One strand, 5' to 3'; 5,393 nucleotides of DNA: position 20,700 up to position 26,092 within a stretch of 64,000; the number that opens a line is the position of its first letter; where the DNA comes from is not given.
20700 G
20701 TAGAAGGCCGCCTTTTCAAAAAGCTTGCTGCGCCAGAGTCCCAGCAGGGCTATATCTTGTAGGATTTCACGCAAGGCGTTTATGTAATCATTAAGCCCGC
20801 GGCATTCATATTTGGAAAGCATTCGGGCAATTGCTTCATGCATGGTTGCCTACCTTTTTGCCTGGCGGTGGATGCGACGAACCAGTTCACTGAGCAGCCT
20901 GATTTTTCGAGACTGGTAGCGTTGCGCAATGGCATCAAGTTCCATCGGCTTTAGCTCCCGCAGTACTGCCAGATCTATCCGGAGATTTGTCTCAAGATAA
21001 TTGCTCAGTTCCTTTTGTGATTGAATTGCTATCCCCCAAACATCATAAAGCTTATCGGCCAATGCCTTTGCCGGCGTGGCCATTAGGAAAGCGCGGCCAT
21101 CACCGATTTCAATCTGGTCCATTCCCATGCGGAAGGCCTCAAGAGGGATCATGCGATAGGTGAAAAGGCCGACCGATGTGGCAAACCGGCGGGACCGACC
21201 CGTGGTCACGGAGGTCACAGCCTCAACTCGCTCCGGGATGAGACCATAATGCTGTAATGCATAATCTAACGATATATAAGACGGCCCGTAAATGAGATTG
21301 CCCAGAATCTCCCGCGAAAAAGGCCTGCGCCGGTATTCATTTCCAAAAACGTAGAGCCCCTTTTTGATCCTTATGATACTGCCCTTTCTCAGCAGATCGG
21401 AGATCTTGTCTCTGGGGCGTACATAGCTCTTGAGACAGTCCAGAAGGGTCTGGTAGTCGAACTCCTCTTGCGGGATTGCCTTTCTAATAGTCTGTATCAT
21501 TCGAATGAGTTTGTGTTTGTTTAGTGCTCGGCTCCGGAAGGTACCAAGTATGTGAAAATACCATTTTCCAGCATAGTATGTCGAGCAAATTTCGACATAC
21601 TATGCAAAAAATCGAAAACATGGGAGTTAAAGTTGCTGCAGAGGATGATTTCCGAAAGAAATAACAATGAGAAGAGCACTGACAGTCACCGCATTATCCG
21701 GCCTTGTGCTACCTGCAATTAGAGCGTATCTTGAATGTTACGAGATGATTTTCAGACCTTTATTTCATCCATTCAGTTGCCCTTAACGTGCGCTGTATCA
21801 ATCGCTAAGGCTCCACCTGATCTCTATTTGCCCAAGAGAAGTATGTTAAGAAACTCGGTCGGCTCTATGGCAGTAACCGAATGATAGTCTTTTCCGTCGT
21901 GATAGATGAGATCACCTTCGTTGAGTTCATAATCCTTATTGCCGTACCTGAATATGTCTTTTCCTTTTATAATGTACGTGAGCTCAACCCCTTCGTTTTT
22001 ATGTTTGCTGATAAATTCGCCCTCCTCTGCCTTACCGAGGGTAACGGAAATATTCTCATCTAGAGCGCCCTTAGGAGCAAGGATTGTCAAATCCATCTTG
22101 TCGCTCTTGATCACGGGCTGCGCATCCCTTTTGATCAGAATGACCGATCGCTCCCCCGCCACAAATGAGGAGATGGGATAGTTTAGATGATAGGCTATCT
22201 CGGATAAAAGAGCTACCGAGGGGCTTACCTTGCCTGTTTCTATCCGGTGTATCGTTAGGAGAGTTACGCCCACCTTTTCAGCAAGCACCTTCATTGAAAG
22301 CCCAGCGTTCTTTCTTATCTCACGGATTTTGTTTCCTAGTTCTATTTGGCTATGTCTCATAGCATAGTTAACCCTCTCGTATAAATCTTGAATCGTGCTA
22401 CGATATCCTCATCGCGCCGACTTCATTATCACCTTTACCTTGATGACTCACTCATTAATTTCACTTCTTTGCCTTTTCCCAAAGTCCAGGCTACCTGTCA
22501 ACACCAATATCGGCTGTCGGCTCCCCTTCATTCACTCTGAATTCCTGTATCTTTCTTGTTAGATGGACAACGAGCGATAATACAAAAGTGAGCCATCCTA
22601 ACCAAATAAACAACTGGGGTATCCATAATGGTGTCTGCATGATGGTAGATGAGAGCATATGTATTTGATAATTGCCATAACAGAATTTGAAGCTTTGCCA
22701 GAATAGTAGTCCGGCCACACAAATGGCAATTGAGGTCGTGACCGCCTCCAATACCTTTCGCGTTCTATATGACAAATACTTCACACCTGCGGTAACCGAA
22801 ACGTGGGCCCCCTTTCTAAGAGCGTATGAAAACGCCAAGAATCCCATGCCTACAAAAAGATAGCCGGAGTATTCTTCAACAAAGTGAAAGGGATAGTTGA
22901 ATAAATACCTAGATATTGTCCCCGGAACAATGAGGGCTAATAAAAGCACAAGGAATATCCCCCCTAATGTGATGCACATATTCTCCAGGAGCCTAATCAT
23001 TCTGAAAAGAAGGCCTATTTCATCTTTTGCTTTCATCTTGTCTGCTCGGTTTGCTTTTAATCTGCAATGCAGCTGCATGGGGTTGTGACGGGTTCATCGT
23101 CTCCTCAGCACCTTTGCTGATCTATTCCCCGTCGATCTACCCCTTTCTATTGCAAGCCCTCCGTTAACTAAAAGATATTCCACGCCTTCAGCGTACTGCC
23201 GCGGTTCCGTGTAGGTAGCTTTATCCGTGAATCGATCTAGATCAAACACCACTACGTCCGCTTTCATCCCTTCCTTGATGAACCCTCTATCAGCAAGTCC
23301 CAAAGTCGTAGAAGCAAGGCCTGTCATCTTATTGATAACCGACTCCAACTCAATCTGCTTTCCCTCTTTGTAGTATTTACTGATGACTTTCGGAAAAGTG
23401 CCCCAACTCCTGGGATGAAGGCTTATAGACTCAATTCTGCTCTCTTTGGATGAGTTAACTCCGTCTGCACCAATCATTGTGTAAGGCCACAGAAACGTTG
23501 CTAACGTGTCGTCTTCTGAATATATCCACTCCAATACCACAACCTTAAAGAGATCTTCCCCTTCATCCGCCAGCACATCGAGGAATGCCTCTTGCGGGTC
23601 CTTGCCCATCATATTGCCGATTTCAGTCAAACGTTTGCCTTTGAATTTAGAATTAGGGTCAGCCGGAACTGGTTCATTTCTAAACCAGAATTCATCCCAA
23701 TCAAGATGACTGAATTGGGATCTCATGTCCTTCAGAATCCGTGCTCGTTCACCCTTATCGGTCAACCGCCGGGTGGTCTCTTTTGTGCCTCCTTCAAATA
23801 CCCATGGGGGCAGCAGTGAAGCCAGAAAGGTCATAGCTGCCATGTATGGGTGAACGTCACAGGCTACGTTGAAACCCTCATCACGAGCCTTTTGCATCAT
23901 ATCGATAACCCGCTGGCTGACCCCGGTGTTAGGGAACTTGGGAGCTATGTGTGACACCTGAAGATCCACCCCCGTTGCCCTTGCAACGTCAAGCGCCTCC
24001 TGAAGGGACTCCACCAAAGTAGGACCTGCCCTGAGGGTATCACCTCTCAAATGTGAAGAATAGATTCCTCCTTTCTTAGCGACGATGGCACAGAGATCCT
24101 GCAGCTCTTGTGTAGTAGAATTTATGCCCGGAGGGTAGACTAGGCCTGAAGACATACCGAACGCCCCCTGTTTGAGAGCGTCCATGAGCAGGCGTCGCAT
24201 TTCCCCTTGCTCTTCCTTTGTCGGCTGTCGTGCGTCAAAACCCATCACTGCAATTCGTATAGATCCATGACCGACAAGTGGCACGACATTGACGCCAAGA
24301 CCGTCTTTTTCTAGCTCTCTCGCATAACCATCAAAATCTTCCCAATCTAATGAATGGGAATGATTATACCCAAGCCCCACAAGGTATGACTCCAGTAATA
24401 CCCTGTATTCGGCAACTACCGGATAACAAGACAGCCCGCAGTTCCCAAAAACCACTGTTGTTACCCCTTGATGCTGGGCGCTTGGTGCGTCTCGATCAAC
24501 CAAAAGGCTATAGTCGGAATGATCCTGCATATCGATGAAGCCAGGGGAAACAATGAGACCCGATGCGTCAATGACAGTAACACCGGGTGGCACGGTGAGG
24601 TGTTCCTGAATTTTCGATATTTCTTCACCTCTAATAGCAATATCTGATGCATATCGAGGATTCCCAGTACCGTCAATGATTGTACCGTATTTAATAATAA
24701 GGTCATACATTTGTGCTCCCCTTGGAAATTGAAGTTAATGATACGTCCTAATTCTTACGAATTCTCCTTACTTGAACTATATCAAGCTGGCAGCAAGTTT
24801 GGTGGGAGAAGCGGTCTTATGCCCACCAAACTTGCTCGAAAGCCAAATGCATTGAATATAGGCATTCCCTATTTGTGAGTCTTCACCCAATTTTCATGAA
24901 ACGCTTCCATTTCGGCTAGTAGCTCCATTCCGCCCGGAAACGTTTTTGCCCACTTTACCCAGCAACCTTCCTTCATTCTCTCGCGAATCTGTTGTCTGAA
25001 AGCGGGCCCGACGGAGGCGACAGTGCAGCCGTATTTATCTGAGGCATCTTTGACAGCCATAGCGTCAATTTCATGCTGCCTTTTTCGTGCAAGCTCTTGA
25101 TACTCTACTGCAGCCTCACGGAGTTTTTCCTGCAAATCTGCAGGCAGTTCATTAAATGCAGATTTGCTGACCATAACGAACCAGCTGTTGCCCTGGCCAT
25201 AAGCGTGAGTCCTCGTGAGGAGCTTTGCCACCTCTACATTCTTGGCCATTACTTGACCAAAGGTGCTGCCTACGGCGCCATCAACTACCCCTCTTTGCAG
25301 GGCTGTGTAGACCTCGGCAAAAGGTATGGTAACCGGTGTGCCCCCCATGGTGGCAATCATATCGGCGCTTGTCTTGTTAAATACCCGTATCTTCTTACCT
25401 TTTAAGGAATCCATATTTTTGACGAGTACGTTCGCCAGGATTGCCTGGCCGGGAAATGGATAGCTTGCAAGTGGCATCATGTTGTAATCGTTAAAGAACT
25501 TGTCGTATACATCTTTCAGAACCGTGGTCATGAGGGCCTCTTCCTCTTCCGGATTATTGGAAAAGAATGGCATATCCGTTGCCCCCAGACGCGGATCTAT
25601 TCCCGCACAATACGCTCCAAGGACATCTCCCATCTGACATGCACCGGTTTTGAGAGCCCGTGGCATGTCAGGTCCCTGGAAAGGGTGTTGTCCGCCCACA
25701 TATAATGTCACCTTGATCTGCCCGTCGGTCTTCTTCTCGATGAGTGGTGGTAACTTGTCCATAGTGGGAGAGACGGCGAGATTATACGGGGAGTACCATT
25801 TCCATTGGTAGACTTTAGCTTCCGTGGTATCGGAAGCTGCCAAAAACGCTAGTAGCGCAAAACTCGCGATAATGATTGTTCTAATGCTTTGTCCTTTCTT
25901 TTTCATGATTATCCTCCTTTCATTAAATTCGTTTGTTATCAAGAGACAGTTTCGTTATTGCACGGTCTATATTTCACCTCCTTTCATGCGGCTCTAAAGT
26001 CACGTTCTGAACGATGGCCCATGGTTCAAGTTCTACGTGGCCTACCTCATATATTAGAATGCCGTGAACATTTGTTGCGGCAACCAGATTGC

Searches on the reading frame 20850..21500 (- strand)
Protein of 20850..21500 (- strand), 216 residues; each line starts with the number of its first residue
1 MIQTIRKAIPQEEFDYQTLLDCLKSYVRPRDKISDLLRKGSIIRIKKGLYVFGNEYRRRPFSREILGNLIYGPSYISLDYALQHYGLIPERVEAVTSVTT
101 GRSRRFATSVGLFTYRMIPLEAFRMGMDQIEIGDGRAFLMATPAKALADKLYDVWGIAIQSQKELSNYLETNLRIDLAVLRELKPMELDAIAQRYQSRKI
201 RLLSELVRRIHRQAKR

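Call 11: search_protein_families(library=pfam, proteins=[window:20850-21500:-], max_evalue=0.01)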
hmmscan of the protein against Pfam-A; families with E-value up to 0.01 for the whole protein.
window:20850-21500:- (216 aa): 1 family
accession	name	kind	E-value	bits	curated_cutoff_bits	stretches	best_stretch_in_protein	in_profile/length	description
PF13338.12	AbiEi_4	-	5.5e-05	23.6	25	1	32-52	28-48/49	Transcriptional regulator, AbiEi antitoxin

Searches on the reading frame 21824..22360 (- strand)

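Call 12: search_protein_families(library=pfam, proteins=[window:21824-22360:-], max_evalue=0.01)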
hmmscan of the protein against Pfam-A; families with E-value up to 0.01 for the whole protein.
window:21824-22360:- (178 aa): 7 families
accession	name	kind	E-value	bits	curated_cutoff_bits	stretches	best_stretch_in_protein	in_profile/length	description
PF01381.28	HTH_3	-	6.9e-12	45.7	23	1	12-64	1-53/55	Helix-turn-helix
PF13560.12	HTH_31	-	3.1e-09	37.4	27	1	7-56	1-51/64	Helix-turn-helix domain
PF07883.17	Cupin_2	-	1.1e-07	31.9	27.2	1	113-173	7-69/70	Cupin domain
PF12844.13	HTH_19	-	8.3e-06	26.1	30.2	1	9-61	1-53/64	Helix-turn-helix domain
PF02311.25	AraC_binding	-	9.3e-05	22.6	21.1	1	116-166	15-65/135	AraC-like ligand binding domain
PF13412.12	HTH_24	-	0.00024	21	21.9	1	12-39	9-36/48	Winged helix-turn-helix DNA-binding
PF13443.12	HTH_26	-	0.004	17.8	22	1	11-60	1-51/63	Cro/C1-type HTH DNA-binding domain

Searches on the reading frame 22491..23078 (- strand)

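Call 12: search_protein_families(library=pfam, proteins=[window:22491-23078:-], max_evalue=0.01)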
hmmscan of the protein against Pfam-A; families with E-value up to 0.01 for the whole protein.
window:22491-23078:- (195 aa): 1 family
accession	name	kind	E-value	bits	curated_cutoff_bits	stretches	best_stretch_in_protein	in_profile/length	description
PF04290.18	DctQ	-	1.5e-24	86.8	28.3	1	48-178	3-131/132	Tripartite ATP-independent periplasmic transporters, DctQ component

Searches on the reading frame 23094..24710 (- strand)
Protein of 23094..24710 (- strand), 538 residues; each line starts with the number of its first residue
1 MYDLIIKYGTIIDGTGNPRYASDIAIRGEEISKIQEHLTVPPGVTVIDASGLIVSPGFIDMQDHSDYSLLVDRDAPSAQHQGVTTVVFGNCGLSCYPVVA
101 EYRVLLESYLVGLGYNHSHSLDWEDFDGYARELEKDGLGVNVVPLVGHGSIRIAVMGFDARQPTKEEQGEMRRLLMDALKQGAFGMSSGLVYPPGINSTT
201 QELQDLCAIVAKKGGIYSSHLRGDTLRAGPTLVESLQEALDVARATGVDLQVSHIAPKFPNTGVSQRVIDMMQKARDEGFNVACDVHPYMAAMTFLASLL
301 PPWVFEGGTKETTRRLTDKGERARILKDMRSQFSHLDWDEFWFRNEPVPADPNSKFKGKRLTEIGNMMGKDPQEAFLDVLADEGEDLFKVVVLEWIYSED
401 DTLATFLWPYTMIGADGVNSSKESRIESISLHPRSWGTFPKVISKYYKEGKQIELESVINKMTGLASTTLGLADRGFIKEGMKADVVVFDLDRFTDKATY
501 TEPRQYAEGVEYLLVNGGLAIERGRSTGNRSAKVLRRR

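Call 12: search_protein_families(library=pfam, proteins=[window:23094-24710:-], max_evalue=0.01)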
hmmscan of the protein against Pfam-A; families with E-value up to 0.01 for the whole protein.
window:23094-24710:- (538 aa): 2 families
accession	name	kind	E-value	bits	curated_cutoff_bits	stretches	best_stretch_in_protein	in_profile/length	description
PF07969.17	Amidohydro_3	-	4.8e-19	69.6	29.7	2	425-517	376-468/472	Amidohydrolase family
PF01979.26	Amidohydro_1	-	0.00017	21.4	25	0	446-496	274-321/345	Amidohydrolase family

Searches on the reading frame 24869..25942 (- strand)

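Call 12: search_protein_families(library=pfam, proteins=[window:24869-25942:-], max_evalue=0.01)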
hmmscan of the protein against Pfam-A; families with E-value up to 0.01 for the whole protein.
window:24869-25942:- (357 aa): 1 family
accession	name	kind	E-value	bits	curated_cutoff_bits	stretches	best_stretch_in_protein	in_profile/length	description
PF03480.18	DctP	-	6.7e-42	144.2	23.4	1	63-325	17-277/286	Bacterial extracellular solute-binding protein, family 7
